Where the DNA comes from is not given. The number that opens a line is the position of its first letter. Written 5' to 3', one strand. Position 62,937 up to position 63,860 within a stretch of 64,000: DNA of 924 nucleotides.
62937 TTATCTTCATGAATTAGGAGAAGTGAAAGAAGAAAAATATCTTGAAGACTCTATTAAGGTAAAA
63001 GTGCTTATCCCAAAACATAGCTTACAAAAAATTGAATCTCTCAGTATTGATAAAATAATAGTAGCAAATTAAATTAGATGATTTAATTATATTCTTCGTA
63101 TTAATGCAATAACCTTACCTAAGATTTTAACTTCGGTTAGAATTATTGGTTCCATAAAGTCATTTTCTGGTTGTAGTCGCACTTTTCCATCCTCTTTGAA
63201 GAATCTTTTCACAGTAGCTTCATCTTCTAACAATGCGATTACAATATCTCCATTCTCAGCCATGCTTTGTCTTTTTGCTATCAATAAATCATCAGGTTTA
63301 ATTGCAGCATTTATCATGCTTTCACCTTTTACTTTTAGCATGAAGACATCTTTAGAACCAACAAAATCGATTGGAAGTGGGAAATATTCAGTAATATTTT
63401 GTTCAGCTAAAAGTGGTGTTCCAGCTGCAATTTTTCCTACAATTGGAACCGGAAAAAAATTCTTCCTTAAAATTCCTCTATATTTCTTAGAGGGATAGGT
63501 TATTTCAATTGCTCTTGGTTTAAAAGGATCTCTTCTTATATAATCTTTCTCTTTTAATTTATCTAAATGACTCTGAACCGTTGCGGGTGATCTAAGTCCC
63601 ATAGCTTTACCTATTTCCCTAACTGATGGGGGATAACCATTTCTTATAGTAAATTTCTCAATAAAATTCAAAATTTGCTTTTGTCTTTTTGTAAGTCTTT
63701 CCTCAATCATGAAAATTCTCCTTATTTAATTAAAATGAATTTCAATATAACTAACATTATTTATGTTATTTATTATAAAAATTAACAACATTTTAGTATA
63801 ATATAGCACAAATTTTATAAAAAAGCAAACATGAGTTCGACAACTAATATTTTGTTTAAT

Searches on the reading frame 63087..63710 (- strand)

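Call 42: search_protein_families(library=pfam, proteins=[window:63087-63710:-], max_evalue=0.00001)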
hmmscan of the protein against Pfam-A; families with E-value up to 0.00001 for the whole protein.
window:63087-63710:- (207 aa): 2 families
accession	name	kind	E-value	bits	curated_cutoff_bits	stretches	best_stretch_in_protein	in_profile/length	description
PF00717.28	Peptidase_S24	-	1.8e-32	111.9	23.3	1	89-201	1-116/116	Peptidase S24-like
PF01726.22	LexA_DNA_bind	-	1e-24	86.5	23.7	1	4-67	2-65/65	LexA DNA binding domain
